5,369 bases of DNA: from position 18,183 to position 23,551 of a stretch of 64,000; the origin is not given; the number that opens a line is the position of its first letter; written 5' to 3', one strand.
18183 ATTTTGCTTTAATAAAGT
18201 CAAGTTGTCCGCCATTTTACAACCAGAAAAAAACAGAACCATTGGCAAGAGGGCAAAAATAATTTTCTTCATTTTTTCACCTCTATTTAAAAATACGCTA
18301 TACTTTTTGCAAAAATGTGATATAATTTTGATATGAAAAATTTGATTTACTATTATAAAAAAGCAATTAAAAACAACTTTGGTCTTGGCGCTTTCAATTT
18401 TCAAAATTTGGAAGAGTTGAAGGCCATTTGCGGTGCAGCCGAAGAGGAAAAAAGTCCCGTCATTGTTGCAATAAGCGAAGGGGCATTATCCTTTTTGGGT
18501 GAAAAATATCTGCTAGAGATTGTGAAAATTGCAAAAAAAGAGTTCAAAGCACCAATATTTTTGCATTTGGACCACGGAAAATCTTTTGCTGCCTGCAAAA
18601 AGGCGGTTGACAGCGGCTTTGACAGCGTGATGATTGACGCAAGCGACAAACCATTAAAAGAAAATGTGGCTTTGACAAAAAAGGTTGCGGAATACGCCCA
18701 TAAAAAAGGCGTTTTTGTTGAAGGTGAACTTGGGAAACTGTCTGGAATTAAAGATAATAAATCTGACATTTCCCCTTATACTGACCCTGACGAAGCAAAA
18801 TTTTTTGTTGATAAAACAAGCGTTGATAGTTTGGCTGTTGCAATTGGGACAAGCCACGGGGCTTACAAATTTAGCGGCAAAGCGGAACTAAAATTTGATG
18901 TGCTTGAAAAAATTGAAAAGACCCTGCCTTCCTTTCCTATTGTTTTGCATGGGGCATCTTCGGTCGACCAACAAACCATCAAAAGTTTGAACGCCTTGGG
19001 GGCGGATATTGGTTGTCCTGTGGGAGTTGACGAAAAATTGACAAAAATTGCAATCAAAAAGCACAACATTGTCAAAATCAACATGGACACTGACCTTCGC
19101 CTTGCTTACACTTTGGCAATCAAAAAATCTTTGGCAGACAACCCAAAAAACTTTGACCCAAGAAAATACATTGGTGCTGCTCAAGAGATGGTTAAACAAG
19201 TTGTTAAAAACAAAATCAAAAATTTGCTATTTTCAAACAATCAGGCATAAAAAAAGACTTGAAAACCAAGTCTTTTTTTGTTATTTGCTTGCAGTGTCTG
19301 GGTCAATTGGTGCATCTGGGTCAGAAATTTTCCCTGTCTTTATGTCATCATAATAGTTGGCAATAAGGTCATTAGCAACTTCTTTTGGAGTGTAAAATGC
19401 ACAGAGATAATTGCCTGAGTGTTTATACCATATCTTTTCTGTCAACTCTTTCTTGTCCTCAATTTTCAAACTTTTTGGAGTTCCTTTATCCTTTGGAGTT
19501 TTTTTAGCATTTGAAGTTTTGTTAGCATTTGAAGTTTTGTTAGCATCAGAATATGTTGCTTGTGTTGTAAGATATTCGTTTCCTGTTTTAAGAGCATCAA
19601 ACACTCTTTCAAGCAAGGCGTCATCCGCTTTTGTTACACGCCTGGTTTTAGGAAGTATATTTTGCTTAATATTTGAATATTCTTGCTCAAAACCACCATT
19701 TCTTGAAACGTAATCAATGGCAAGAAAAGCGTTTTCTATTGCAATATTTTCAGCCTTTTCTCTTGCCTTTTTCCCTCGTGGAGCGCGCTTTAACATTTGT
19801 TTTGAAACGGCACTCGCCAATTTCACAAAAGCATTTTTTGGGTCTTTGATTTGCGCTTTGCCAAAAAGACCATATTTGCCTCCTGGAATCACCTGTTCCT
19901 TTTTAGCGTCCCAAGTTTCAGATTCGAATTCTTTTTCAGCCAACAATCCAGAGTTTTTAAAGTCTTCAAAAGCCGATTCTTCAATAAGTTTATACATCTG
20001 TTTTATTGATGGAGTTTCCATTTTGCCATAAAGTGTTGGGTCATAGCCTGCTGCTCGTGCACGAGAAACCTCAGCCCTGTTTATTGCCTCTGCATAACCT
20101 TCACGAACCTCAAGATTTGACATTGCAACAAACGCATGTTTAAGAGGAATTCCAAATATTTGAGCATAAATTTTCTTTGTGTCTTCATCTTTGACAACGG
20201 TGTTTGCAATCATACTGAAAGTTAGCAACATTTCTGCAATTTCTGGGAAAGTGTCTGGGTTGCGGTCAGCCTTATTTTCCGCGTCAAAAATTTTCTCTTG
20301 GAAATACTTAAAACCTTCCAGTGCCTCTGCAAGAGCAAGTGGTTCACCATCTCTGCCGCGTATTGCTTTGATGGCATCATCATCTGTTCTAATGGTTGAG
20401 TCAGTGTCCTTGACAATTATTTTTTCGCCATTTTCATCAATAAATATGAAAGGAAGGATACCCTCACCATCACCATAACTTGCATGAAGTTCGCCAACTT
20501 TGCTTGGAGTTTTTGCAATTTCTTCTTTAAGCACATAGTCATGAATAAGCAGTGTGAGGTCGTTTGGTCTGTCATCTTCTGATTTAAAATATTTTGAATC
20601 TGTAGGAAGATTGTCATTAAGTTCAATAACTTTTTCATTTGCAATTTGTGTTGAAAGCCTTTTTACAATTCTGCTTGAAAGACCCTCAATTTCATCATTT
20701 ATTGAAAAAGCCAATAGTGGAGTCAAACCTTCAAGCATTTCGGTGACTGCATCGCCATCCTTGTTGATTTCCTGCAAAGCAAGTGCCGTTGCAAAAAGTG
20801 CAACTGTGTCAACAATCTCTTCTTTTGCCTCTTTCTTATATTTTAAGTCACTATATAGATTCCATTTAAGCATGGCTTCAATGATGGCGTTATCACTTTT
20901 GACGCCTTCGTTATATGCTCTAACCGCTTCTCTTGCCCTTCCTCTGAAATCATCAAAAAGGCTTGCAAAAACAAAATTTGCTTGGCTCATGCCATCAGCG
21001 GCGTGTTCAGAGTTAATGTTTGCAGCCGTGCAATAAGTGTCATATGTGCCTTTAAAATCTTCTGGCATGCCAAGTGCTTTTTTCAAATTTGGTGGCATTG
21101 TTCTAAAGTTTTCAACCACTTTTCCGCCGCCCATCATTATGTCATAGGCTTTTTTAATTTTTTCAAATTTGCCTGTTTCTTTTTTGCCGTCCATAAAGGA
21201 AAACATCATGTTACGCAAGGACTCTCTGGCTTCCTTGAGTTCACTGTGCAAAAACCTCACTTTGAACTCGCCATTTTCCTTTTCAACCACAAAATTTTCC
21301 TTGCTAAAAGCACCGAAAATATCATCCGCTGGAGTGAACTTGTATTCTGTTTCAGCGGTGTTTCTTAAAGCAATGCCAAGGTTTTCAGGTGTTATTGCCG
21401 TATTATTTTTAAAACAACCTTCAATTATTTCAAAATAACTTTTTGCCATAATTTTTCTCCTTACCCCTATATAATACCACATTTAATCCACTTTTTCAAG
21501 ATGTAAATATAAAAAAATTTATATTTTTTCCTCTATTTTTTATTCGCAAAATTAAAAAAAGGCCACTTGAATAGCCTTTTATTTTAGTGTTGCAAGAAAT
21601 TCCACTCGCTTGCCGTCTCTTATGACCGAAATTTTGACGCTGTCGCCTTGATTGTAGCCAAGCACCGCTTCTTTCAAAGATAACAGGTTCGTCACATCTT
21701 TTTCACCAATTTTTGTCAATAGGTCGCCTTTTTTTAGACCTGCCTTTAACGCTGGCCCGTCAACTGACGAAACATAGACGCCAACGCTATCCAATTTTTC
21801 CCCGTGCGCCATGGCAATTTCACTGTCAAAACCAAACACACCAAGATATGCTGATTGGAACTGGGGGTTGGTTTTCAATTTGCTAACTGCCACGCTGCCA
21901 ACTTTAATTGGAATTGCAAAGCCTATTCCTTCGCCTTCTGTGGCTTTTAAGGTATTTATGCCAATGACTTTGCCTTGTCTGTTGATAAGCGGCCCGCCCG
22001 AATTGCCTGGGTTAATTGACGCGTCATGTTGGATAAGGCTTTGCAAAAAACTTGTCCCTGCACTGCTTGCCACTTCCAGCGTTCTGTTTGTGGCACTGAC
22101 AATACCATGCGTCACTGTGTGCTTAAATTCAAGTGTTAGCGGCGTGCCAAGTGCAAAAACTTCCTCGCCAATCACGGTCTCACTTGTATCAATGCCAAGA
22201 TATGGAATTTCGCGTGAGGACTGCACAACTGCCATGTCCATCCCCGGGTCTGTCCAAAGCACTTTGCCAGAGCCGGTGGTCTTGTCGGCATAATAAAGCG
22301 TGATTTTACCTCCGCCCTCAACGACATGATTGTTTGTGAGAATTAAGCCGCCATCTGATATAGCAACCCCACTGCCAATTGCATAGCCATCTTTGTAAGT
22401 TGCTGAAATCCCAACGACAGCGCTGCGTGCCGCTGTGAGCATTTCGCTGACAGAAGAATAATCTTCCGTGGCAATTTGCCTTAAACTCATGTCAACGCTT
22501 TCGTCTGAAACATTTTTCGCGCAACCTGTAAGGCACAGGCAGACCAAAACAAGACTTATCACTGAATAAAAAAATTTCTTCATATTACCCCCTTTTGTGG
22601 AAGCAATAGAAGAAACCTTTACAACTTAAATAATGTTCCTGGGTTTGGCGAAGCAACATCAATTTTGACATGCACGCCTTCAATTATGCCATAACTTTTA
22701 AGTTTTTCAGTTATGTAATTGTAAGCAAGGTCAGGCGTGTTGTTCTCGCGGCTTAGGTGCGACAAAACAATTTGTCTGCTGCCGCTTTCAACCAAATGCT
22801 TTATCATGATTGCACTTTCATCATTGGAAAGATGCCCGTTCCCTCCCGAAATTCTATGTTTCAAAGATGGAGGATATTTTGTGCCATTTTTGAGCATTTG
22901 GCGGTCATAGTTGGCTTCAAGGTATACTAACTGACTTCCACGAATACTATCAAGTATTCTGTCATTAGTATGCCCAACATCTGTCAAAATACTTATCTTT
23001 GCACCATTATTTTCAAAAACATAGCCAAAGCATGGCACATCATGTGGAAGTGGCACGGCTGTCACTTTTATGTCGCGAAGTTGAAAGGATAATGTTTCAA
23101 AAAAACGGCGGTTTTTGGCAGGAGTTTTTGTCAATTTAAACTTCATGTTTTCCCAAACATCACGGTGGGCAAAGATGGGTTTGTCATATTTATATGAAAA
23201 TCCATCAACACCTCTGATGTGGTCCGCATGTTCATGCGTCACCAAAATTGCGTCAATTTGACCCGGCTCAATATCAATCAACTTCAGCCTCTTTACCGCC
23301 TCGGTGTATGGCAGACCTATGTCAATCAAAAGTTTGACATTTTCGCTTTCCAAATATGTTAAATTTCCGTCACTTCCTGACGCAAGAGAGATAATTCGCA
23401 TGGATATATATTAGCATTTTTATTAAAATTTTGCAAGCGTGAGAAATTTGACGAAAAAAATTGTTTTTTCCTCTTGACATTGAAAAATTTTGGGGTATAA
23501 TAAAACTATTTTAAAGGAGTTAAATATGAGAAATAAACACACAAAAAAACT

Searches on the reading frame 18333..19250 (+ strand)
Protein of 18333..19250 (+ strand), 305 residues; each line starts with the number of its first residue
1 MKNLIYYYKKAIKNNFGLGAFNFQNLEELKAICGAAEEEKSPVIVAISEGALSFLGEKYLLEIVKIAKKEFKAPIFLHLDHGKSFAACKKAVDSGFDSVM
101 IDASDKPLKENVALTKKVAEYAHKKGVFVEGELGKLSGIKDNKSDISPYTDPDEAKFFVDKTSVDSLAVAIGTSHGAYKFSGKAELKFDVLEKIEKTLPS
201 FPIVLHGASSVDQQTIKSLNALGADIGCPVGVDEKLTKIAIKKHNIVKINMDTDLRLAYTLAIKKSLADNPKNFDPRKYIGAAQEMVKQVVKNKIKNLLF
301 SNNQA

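Call 16: search_protein_families(library=pfam, proteins=[window:18333-19250:+], max_evalue=0.001)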
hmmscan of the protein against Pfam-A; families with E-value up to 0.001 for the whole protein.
window:18333-19250:+ (305 aa): 2 families
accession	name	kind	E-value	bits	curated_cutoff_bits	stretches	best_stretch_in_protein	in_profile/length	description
PF01116.26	F_bP_aldolase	-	6.7e-89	298.5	25.5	1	7-298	6-272/277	Fructose-bisphosphate aldolase class-II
PF13645.11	YkuD_2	-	0.00024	21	27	1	186-239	102-156/169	L,D-transpeptidase catalytic domain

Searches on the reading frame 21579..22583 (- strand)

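Call 15: search_protein_families(library=pfam, proteins=[window:21579-22583:-], max_evalue=0.001)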
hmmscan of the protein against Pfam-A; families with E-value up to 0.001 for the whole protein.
window:21579-22583:- (334 aa): 6 families
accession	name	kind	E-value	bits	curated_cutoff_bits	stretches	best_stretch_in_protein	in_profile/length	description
PF13365.12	Trypsin_2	-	8.7e-30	104.8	27.6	1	70-209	1-144/144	Trypsin-like peptidase domain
PF00089.32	Trypsin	-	2.1e-16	60.8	20.6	1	63-227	20-214/220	Trypsin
PF13180.12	PDZ_2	-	3.6e-12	46.8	27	1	263-329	12-76/80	PDZ domain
PF17820.7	PDZ_6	-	4.1e-05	23.7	27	1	271-318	2-50/54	PDZ domain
PF10459.15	Peptidase_S46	-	0.00012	21.3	22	0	190-210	630-650/698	Peptidase S46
PF00595.29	PDZ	-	0.00024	21.9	23.2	1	261-308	23-67/81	PDZ domain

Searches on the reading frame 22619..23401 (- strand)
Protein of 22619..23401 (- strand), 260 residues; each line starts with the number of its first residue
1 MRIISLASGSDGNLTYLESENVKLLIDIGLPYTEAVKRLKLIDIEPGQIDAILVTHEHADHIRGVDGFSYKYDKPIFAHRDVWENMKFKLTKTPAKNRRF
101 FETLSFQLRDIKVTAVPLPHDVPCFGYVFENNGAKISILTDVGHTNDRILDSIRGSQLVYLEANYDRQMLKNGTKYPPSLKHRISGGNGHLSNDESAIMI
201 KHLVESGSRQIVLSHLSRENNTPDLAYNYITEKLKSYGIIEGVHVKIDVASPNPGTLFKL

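Call 15: search_protein_families(library=pfam, proteins=[window:22619-23401:-], max_evalue=0.001)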
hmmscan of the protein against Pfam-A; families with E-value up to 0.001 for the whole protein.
window:22619-23401:- (260 aa): 4 families
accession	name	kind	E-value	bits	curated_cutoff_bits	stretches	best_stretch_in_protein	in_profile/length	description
PF12706.13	Lactamase_B_2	-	4.2e-19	69.4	27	1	45-215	27-199/200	Beta-lactamase superfamily domain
PF00753.33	Lactamase_B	-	6.3e-15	56.1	22.7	1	12-153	6-161/196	Metallo-beta-lactamase superfamily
PF23023.1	Anti-Pycsar_Apyc1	-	1.9e-05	24.7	50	1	17-72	25-77/250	Anti-Pycsar protein Apyc1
PF16661.11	Lactamase_B_6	-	0.00031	20.6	27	0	17-76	2-63/193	Metallo-beta-lactamase superfamily domain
